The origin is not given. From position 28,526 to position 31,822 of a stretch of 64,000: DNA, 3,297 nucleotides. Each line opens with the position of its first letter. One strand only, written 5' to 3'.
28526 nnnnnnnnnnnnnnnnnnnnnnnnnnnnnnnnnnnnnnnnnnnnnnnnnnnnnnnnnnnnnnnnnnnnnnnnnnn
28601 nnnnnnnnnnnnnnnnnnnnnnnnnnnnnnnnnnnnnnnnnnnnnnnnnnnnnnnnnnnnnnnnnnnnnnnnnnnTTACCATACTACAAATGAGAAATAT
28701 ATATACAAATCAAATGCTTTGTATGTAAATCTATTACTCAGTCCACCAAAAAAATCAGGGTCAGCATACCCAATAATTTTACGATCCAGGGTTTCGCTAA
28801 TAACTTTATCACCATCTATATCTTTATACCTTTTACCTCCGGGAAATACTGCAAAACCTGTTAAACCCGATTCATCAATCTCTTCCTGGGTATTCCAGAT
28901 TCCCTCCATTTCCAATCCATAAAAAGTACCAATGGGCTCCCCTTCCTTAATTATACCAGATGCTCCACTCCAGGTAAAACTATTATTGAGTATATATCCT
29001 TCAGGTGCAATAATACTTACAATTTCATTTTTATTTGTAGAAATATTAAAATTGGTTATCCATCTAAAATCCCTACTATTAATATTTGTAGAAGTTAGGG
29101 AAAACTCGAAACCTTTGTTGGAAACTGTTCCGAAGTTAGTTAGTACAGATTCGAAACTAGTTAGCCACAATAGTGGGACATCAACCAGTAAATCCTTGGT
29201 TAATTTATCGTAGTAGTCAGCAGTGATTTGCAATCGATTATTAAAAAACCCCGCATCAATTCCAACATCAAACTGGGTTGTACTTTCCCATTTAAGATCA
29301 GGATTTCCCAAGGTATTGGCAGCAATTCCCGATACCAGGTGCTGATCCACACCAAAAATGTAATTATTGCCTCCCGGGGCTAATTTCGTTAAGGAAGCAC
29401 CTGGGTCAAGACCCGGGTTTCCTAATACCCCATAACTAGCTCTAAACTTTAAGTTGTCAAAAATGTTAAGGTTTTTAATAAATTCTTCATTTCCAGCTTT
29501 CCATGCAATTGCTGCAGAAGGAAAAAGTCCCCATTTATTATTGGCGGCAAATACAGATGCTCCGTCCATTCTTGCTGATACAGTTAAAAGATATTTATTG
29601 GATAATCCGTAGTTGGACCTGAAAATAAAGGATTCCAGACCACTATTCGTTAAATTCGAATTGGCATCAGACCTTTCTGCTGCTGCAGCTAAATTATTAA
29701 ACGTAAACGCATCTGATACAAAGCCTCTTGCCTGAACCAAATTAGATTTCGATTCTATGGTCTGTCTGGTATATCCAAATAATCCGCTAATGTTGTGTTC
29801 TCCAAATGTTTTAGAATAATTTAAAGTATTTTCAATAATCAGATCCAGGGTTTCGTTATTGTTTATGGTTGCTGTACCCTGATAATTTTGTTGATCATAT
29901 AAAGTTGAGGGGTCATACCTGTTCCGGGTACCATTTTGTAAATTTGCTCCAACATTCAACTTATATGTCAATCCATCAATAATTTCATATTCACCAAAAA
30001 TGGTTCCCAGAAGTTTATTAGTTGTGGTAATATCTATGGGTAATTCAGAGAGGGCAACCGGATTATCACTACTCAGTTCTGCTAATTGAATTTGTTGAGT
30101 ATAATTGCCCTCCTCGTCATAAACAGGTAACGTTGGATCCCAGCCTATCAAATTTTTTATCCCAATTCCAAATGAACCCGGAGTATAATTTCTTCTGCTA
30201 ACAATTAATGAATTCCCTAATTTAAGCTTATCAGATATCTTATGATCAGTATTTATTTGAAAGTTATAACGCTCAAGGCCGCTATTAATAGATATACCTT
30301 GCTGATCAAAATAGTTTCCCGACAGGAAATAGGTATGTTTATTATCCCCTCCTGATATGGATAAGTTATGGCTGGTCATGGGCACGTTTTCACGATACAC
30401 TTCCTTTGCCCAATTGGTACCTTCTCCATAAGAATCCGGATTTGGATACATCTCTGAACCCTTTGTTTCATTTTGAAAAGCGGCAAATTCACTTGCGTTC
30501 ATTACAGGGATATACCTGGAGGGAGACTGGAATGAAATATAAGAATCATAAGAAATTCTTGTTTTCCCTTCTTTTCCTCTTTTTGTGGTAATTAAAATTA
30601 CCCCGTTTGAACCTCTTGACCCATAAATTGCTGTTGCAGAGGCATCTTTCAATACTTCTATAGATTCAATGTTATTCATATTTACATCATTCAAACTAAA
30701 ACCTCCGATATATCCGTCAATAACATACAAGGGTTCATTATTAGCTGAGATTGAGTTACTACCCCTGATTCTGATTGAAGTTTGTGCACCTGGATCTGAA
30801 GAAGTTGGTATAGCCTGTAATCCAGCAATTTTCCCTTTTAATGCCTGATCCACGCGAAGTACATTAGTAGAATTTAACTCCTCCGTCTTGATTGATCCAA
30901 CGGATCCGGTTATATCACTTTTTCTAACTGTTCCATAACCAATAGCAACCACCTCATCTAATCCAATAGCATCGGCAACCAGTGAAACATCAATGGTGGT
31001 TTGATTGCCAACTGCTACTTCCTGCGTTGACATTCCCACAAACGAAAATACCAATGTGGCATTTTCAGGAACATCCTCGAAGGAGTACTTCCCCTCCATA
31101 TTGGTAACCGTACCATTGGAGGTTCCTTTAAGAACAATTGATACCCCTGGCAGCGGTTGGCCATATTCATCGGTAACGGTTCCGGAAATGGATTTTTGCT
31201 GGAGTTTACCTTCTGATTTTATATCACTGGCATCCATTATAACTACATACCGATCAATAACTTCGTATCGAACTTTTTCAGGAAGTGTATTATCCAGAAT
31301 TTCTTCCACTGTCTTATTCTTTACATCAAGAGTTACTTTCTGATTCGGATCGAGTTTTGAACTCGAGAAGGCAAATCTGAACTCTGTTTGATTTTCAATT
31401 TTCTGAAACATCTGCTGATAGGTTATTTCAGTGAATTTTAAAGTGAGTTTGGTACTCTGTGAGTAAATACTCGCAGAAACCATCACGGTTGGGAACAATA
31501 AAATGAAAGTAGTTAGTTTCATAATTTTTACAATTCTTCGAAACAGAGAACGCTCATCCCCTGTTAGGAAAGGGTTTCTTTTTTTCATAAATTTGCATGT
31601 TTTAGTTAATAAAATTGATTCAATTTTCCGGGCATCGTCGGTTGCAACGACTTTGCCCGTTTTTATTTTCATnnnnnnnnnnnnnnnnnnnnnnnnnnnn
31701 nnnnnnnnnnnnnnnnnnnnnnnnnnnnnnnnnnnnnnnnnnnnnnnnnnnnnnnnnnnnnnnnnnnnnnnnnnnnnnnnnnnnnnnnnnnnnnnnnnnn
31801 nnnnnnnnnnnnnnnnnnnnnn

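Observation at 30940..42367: Duplicated sigma/anti-sigma/susC-5' module with reciprocal losses: sigma survives at one copy, FecR at the other, 9 kb apart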

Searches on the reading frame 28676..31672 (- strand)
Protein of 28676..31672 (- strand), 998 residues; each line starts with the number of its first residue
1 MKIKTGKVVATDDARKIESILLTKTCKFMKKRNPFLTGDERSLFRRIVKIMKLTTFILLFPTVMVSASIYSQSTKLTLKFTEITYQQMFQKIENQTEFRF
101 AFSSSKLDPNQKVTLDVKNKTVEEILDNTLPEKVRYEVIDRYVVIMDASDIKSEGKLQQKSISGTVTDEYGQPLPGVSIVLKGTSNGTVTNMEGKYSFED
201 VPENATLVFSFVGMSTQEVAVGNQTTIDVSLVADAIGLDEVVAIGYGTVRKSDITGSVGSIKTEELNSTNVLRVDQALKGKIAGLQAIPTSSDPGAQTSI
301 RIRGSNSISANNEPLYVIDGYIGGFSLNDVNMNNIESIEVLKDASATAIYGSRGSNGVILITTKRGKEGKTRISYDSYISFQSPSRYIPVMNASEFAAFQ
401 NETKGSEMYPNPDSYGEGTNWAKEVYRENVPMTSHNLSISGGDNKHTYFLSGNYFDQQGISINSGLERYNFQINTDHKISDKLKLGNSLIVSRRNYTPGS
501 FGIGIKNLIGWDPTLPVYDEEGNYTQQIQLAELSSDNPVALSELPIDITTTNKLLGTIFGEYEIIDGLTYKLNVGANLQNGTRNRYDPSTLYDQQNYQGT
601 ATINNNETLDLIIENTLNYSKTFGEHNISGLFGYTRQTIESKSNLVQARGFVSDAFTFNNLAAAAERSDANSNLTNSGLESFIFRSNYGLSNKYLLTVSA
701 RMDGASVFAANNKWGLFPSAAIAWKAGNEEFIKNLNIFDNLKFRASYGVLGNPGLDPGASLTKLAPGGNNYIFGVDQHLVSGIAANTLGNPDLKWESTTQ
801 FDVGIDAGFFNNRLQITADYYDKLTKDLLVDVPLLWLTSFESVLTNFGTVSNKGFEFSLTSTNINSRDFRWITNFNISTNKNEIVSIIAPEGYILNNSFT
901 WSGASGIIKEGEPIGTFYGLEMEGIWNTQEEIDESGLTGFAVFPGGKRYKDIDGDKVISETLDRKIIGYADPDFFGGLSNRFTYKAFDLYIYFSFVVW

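Call 7: search_protein_families(library=pfam, proteins=[window:28676-31672:-], max_evalue=0.001)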
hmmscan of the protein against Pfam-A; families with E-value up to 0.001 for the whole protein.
window:28676-31672:- (998 aa): 5 families
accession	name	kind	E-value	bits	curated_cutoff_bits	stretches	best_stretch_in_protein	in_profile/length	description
PF00593.30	TonB_dep_Rec_b-barrel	-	2.1e-23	84.3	27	1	561-904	68-372/436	TonB dependent receptor-like, beta-barrel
PF13715.12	CarbopepD_reg_2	-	1.5e-20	73.5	32.2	1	162-242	1-87/88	CarboxypepD_reg-like domain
PF07715.20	Plug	-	3.9e-19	69.6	23.9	1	251-358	2-107/107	TonB-dependent Receptor Plug Domain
PF13620.12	CarboxypepD_reg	-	4.1e-14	53.1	32.3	1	161-231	1-81/82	Carboxypeptidase regulatory-like domain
PF07660.19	STN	-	8.1e-06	26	28.4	1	99-127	2-30/52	Secretin and TonB N terminus short domain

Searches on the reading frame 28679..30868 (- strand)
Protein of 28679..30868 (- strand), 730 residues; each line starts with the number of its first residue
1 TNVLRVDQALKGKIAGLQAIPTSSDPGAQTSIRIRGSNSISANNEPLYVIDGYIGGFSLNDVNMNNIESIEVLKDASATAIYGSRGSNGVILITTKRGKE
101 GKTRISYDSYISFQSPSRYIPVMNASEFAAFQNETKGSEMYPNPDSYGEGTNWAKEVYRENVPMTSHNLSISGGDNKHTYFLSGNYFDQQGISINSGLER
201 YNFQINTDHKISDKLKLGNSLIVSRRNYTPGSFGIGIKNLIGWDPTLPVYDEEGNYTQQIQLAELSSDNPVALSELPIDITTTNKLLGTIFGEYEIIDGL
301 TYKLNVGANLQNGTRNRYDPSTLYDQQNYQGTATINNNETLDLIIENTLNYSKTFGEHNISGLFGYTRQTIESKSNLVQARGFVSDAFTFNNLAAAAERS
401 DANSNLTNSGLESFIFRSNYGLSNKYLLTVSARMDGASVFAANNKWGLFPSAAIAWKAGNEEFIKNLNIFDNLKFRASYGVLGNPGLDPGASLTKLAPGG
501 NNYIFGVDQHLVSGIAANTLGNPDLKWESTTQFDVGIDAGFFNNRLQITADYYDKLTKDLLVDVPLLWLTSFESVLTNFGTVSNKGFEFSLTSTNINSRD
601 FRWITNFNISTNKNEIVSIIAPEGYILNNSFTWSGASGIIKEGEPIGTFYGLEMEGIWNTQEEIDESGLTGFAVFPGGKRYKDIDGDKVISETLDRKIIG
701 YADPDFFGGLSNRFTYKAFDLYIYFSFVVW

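Call 36: find_homologous_proteins(query=window:28679-30868:-, max_evalue=1e-50)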
Query window:28679-30868:- (730 aa): 7788 proteins with E <= 1e-50 among 8000 candidates; the best 120 are listed.
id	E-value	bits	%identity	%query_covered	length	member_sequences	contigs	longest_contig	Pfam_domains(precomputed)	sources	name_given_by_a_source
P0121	0.0e+0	1639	100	100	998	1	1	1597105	PF13715.13,PF07715.21,PF07660.20,PF13620.13,PF00593.31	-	-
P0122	0.0e+0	1524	92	100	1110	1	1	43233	PF13715.13,PF07715.21,PF07660.20,PF13620.13,PF00593.31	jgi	jgi:TonB-dependent starch-binding outer membrane protein SusC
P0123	0.0e+0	1432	86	100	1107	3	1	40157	PF13715.13,PF07715.21,PF07660.20,PF13620.13,PF00593.31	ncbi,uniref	ncbi:TonB-dependent receptor [Sunxiuqinia sp. A32]|uniref:TonB-dependent receptor n=1 Tax=Sunxiuqini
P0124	0.0e+0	1422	84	100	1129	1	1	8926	PF13715.13,PF07715.21,PF07660.20,PF13620.13,PF00593.31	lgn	-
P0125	0.0e+0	1410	84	100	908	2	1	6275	PF07715.21,PF00593.31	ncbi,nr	ncbi:MAG: TonB-dependent receptor, partial [Bacteroidales bacterium]|nr:TonB-dependent receptor [Bac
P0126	0.0e+0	1359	81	100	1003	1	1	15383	PF13715.13,PF07715.21,PF13620.13,PF00593.31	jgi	jgi:TonB-linked SusC/RagA family outer membrane protein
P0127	0.0e+0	1294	78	99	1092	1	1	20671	PF13715.13,PF07715.21,PF07660.20,PF13620.13,PF00593.31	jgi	jgi:TonB-linked SusC/RagA family outer membrane protein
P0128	0.0e+0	1290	78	99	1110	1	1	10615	PF13715.13,PF07715.21,PF07660.20,PF13620.13,PF00593.31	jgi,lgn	jgi:TonB-dependent starch-binding outer membrane protein SusC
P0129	0.0e+0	1282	77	99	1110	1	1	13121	PF13715.13,PF07715.21,PF07660.20,PF13620.13,PF00593.31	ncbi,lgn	-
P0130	0.0e+0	1276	78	99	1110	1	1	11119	PF13715.13,PF07715.21,PF07660.20,PF13620.13,PF00593.31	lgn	-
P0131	0.0e+0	1192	71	99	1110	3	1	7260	PF13715.13,PF07715.21,PF07660.20,PF13620.13,PF00593.31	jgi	jgi:TonB-linked SusC/RagA family outer membrane protein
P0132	0.0e+0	1180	71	99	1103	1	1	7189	PF13715.13,PF07715.21,PF07660.20,PF13620.13,PF00593.31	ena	-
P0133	0.0e+0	1178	71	99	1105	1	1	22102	PF13715.13,PF07715.21,PF07660.20,PF13620.13,PF00593.31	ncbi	-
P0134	0.0e+0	1062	63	100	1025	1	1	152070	PF13715.13,PF07715.21,PF13620.13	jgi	jgi:TonB-dependent starch-binding outer membrane protein SusC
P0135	0.0e+0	1048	62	100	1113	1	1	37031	PF13715.13,PF07715.21,PF07660.20,PF13620.13,PF00593.31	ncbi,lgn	-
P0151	8.6e-283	959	58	99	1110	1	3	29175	PF13715.13,PF07715.21,PF13620.13,PF00593.31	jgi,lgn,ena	-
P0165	3.2e-241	821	52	100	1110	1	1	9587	PF13715.13,PF07715.21,PF13620.13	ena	-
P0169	5.6e-239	814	52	100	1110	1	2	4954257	PF13715.13,PF07715.21,PF07660.20,PF13620.13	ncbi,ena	-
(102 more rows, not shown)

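Call 37: find_encoding_contigs(protein=P0122, flank=10000, max_places=2)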
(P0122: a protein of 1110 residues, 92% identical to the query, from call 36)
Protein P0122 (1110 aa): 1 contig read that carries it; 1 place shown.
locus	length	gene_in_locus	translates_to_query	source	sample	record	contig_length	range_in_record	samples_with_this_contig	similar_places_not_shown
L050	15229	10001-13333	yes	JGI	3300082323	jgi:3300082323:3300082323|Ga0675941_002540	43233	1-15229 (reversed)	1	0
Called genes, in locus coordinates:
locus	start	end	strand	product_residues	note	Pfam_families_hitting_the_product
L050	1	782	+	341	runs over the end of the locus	PF22847:Glyco_hydro_43_rel, PF04616:Glyco_hydro_43 (faint)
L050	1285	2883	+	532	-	PF22848:ASD1_dom, PF06964:Alpha-L-AF_C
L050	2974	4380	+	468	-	PF00884:Sulfatase, PF01663:Phosphodiest (faint), PF16347:SGSH_C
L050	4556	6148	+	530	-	PF05345:He_PIG (weak), PF16499:Melibiase_2, PF17801:Melibiase_C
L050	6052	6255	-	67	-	-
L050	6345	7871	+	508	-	PF22848:ASD1_dom, PF06964:Alpha-L-AF_C (weak)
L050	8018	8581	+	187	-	PF07638:Sigma70_ECF, PF04542:Sigma70_r2, PF08281:Sigma70_r4_2, PF04545:Sigma70_r4 (weak), PF00196:GerE (weak)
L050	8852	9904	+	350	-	PF04773:FecR, PF16344:FecR_C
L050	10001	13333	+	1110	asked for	PF07660:STN (weak), PF13620:CarboxypepD_reg, PF13715:CarbopepD_reg_2, PF07715:Plug, PF00593:TonB_dep_Rec_b-barrel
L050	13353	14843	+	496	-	PF14322:SusD-like_3, PF07980:SusD_RagB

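Call 38: find_encoding_contigs(protein=P0123, flank=10000, max_places=2)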
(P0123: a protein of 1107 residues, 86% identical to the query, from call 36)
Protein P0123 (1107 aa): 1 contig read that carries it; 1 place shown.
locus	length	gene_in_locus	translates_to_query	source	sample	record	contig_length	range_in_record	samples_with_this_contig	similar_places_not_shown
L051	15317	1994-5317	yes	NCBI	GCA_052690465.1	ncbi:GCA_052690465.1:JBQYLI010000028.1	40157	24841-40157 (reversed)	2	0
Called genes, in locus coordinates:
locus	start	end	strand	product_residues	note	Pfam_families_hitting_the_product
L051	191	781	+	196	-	PF04542:Sigma70_r2, PF04545:Sigma70_r4 (weak), PF08281:Sigma70_r4_2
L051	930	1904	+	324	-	PF04773:FecR, PF16344:FecR_C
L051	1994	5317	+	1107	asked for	PF07660:STN, PF13620:CarboxypepD_reg, PF13715:CarbopepD_reg_2, PF07715:Plug, PF00593:TonB_dep_Rec_b-barrel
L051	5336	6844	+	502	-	PF14322:SusD-like_3, PF07980:SusD_RagB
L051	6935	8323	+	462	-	PF00884:Sulfatase, PF01663:Phosphodiest (weak), PF16347:SGSH_C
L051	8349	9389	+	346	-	PF00251:Glyco_hydro_32N (faint), PF04041:Glyco_hydro_130 (faint), PF16396:DUF5005 (faint), PF04616:Glyco_hydro_43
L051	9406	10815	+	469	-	PF00884:Sulfatase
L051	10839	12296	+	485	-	PF00884:Sulfatase, PF01663:Phosphodiest (faint), PF16347:SGSH_C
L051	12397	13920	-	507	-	PF04616:Glyco_hydro_43, PF17851:GH43_C2 (weak)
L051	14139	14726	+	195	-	PF07638:Sigma70_ECF, PF04542:Sigma70_r2, PF08281:Sigma70_r4_2, PF00196:GerE (faint), PF04545:Sigma70_r4 (faint)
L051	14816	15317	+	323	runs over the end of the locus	PF04773:FecR, PF16344:FecR_C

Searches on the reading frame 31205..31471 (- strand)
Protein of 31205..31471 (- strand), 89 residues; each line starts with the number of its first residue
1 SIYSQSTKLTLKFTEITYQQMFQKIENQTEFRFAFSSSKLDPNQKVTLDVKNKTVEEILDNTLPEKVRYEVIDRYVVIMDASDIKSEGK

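Call 60: search_solved_structures(query=A3, max_evalue=10, show_alignments=2)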
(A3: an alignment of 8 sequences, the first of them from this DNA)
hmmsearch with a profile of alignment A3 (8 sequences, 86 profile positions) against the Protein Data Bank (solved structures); distinct sequences matched with E-value up to 10: 2.
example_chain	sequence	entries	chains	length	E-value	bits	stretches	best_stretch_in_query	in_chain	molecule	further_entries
9hcj_R0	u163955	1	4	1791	0.4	14.4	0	18-53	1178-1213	Nup160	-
2nsa_A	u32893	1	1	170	8.1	10.2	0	47-79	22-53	Trigger factor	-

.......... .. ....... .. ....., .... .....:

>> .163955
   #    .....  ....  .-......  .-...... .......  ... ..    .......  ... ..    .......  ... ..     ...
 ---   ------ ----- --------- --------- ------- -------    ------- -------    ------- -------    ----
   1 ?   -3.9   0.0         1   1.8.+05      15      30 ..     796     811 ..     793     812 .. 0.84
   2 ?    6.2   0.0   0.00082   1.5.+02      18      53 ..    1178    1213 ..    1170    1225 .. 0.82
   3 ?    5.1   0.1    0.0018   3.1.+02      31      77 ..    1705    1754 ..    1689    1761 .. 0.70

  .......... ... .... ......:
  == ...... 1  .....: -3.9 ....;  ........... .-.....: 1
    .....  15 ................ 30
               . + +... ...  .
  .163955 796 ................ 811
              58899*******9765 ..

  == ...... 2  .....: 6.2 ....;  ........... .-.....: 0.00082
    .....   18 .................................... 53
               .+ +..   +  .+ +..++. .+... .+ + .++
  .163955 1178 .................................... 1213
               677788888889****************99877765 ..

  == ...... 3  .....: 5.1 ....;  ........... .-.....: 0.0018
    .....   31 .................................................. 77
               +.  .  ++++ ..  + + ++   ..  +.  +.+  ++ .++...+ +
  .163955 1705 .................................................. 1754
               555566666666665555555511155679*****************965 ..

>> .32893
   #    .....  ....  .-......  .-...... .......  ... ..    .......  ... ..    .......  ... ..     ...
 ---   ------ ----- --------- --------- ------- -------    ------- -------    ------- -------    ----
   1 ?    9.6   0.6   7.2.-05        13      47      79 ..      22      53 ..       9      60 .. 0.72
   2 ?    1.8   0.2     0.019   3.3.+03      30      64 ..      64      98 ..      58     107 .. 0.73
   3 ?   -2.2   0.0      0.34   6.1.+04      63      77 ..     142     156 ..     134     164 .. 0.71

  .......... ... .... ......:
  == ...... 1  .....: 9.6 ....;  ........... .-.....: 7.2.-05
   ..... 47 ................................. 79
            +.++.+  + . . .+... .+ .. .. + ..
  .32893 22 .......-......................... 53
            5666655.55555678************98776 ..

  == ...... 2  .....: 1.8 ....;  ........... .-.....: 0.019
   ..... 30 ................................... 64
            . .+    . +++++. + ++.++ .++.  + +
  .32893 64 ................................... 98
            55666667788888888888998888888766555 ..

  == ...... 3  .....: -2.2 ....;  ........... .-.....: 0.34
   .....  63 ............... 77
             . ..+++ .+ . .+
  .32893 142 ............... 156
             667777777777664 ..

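Call 61: search_protein_families(library=pfam, alignment_id=A3, max_evalue=0.01)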
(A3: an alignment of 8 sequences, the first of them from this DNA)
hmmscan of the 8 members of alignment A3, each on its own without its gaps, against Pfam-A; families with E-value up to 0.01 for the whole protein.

A. member 1, seq(86 aa): 1 family
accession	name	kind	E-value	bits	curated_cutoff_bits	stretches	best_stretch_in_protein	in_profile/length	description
PF07660.19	STN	-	8.3e-07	29.1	28.4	1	32-60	2-30/52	Secretin and TonB N terminus short domain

B. families by the number of members that match (of 8 scanned): 1 family
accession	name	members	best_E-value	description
PF07660.19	STN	8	6.9e-08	Secretin and TonB N terminus short domain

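Call 66: predict_structure(protein=window:31205-31471:-)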
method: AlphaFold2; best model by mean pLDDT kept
length: 89 residues; sequences in the alignment: 1
mean_pLDDT: 44.8   pTM: 0.32
mean pLDDT of the five models: 44.8, 43.8, 41.9, 41.6, 37.1
residues with pLDDT >= 90: 0; 70-90: 0; 50-70: 32; < 50: 57
segments of 3 or more residues with pLDDT < 50: 1-50, 85-89
pLDDT, mean of each block of 10 residues (from residue 1): 27 33 35 39 45 59 63 57 46
secondary structure, 60 per line:
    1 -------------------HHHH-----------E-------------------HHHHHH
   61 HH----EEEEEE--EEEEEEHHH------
elements in order: H20-23 H55-62 E67-72 E75-80
